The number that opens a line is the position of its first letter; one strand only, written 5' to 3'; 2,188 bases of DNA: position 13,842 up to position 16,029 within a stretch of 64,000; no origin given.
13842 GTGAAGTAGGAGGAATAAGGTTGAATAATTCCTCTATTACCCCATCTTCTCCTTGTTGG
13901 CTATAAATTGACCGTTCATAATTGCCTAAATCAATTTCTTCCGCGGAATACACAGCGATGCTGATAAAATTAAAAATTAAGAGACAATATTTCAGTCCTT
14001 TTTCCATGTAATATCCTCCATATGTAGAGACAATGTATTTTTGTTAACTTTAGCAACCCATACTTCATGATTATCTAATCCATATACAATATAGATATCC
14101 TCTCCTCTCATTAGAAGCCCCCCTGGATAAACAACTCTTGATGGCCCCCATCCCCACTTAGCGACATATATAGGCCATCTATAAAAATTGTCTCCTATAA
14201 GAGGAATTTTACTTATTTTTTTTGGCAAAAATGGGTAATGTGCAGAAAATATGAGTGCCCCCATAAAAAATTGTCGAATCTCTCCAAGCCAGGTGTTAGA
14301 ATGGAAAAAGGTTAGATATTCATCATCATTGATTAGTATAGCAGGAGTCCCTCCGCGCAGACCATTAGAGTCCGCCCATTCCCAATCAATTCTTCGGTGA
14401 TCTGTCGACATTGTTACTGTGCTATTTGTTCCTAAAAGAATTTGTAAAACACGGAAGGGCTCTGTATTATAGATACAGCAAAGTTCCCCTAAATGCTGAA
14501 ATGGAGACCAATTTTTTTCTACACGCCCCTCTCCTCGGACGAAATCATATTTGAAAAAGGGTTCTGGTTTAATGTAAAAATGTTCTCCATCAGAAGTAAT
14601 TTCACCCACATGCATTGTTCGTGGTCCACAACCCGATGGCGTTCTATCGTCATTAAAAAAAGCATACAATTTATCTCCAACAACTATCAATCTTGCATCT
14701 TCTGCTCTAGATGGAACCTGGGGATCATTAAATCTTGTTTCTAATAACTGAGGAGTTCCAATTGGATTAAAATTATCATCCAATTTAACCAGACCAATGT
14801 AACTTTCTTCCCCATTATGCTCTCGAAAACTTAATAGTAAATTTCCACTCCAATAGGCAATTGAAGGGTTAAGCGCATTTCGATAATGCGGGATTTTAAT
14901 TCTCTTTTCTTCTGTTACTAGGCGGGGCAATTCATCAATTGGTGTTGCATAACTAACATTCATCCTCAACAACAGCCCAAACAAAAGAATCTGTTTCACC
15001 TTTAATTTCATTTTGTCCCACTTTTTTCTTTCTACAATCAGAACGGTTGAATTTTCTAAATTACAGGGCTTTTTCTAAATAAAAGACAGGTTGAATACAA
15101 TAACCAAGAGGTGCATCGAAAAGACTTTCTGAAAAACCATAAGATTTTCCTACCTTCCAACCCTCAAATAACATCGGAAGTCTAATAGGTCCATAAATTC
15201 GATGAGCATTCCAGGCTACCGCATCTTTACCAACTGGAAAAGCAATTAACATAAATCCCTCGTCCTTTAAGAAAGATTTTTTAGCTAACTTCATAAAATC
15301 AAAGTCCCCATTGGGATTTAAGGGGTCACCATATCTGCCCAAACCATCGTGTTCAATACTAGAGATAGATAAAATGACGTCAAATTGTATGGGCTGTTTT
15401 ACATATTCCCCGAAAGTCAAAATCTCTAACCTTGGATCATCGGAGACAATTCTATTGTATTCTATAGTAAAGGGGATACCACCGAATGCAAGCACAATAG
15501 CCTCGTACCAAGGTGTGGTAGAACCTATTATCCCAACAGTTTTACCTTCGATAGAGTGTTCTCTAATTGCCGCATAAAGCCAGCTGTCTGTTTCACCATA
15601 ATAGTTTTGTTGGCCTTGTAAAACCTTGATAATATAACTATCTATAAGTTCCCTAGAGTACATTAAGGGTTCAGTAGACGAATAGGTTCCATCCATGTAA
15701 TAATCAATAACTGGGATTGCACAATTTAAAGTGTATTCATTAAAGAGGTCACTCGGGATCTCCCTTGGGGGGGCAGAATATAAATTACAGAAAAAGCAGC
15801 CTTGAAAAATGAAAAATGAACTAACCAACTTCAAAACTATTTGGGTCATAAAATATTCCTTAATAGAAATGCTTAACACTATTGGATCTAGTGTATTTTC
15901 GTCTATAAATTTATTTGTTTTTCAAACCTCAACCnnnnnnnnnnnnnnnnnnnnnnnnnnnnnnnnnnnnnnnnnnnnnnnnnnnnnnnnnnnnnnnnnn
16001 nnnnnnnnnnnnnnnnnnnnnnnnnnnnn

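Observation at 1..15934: AT-rich ~16-kb island packed with glycan-modifying genes in a chlamydia-like genome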

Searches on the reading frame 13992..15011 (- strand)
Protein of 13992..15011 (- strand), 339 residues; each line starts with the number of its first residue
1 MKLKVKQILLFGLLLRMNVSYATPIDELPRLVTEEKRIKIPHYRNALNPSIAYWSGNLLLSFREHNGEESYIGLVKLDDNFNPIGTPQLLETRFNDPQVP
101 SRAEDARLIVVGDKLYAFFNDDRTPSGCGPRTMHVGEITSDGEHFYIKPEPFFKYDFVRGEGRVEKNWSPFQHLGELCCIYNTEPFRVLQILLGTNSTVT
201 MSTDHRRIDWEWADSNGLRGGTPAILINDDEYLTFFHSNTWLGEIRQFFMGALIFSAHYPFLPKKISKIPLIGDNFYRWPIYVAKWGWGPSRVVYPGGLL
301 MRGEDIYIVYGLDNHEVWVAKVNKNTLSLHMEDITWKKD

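Call 4: search_protein_families(library=pfam, proteins=[window:13992-15011:-], max_evalue=0.01)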
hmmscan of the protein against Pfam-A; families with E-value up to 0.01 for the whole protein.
window:13992-15011:- (339 aa): 0 families

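Call 21: search_protein_families(library=pfam, proteins=[window:13992-15011:-], max_evalue=5)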
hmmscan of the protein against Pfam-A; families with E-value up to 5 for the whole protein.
window:13992-15011:- (339 aa): 1 family
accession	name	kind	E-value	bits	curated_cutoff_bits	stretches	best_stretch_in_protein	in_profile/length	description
PF04041.19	Glyco_hydro_130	-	0.089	12.1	26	0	292-323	279-310/320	beta-1,4-mannooligosaccharide phosphorylase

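Call 22: search_solved_structures(query=window:13992-15011:-, max_evalue=1)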
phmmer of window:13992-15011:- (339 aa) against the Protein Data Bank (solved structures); distinct sequences matched with E-value up to 1: 0.

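Call 33: find_homologous_proteins(query=window:13992-15011:-, max_evalue=0.001)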
Query window:13992-15011:- (339 aa): 43 proteins with E <= 0.001 among 1155 candidates.
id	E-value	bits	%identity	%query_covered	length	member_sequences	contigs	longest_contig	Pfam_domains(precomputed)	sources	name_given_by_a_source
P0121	5.2e-238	807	100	100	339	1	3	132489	-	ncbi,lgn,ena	-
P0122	2.5e-83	298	45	94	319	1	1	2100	-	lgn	-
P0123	1.5e-62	230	42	90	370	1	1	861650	PF04041.20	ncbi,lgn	-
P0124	3.8e-61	225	41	88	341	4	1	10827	-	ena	-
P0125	4.0e-60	222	40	88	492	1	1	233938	PF04041.20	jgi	jgi:predicted GH43/DUF377 family glycosyl hydrolase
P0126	3.4e-59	219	40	93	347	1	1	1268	PF04041.20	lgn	-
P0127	3.8e-58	215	39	88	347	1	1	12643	-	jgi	jgi:predicted GH43/DUF377 family glycosyl hydrolase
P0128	6.4e-55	205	39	88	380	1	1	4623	PF04041.20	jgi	-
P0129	6.8e-55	204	37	95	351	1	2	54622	PF04041.20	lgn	-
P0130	1.3e-54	204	39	96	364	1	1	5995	PF04041.20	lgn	-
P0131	1.7e-54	203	39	87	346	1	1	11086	-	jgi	jgi:predicted GH43/DUF377 family glycosyl hydrolase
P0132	2.2e-54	203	41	90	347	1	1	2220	PF04041.20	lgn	-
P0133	2.3e-54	203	40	93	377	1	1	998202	PF04041.20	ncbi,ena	-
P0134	2.7e-54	203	40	88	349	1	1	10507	PF04041.20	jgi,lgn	-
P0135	4.4e-54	202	41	88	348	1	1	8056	PF04041.20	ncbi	-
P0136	1.2e-53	200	39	88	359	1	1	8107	PF04041.20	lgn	-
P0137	3.0e-53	199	40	88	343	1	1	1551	PF04041.20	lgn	-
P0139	5.9e-53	198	40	90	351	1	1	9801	PF04041.20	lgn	-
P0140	1.3e-52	197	40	88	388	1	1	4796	PF04041.20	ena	-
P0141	1.9e-51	193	40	88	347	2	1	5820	PF04041.20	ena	-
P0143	2.6e-50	189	38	88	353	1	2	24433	PF04041.20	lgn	-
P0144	9.1e-50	188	37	89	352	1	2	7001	PF04041.20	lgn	-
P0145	3.1e-49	186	35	94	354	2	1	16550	PF04041.20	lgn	-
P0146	3.3e-49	186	37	95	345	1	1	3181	PF04041.20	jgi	jgi:predicted GH43/DUF377 family glycosyl hydrolase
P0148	5.0e-48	182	37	88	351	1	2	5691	PF04041.20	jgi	jgi:predicted GH43/DUF377 family glycosyl hydrolase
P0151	3.8e-43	166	33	95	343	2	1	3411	PF04041.20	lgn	-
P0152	1.0e-42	164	34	88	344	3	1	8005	PF04041.20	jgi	-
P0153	1.9e-42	164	36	87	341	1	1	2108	PF04041.20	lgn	-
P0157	2.8e-33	133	32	89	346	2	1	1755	PF04041.20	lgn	-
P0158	5.6e-32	129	31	92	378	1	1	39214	PF04041.20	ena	-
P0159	3.0e-22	97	29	92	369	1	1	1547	PF04041.20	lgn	-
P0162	6.7e-13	66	26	88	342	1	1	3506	PF04041.20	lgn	-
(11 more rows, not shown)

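Call 34: find_encoding_contigs(protein=P0121, flank=10000, max_places=4)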
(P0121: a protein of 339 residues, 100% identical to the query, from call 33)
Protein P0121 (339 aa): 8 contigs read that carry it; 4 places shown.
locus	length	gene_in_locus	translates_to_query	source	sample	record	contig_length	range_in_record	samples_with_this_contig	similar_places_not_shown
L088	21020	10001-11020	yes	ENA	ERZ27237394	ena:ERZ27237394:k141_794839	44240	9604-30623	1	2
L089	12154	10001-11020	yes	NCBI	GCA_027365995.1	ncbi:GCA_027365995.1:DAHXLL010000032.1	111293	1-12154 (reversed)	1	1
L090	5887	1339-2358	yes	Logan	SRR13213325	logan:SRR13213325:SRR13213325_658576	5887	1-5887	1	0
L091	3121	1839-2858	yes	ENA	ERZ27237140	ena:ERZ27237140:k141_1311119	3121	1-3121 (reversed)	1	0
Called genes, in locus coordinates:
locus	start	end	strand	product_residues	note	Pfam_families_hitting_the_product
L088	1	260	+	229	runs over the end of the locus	PF00877:NLPC_P60 (weak)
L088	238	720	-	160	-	PF05991:NYN_YacP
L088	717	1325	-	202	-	PF01725:Ham1p_like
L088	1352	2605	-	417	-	PF03222:Trp_Tyr_perm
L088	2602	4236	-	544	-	PF02511:Thy1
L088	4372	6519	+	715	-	PF27167:HTH_GRAD, PF27371:GRAD_C (weak), PF03449:GreA_GreB_N, PF01272:GreA_GreB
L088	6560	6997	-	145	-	-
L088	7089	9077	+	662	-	PF00270:DEAD (faint), PF04851:ResIII, PF13604:AAA_30 (faint), PF17757:UvrB_inter, PF27431:UvrB_3rd, PF00271:Helicase_C, PF12344:UvrB, PF02151:UVR (weak)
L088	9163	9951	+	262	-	PF03269:DUF268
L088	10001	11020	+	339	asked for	-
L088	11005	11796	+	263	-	-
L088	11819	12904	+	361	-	-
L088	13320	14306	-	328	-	-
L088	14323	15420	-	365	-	PF00852:Glyco_transf_10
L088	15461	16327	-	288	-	PF00535:Glycos_transf_2, PF10111:Glyco_tranf_2_2 (weak), PF13641:Glyco_tranf_2_3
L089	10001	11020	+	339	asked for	-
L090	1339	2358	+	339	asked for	-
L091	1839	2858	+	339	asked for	-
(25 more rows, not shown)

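Call 89: search_protein_families(library=ncbifam, proteins=[window:13992-15011:-], max_evalue=0.01)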
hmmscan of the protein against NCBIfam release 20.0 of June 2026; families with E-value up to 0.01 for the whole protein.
window:13992-15011:- (339 aa): 0 families

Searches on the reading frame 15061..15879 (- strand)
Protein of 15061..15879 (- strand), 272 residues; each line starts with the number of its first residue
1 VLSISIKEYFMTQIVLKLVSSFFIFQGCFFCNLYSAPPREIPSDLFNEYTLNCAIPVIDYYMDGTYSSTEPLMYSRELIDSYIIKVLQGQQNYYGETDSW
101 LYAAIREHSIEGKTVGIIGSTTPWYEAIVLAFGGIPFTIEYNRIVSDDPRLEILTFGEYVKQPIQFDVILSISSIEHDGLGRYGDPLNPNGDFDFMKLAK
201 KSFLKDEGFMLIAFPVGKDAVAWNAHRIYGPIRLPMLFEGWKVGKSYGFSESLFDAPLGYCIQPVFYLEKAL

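Call 4: search_protein_families(library=pfam, proteins=[window:15061-15879:-], max_evalue=0.01)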
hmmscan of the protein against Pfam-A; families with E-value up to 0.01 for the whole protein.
window:15061-15879:- (272 aa): 1 family
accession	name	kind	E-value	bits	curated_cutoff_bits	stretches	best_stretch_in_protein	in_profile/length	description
PF03269.20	DUF268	-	1.2e-27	97.3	25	1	117-247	6-143/176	Caenorhabditis protein of unknown function, DUF268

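Call 60: search_solved_structures(query=window:15061-15879:-, max_evalue=0.1)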
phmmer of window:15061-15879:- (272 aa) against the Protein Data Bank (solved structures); distinct sequences matched with E-value up to 0.1: 1.
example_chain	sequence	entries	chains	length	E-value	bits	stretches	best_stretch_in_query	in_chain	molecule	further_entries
8rk3_q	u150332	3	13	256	0.099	15.5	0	124-185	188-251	Virion structural protein | Major tail protein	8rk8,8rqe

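Call 73: find_related_loci(query=window:15061-15879:-, collection=viral_contigs, flank=3000)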
Query window:15061-15879:- (272 aa) in viral_contigs; peptide patterns used: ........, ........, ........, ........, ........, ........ (x = any residue, [..] = any of these).
2 stretches matched a pattern, but none encodes a relative of the query by tblastn (E <= 1e-3).

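Call 89: search_protein_families(library=ncbifam, proteins=[window:15061-15879:-], max_evalue=0.01)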
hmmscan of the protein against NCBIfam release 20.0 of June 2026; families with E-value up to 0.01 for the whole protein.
window:15061-15879:- (272 aa): 0 families
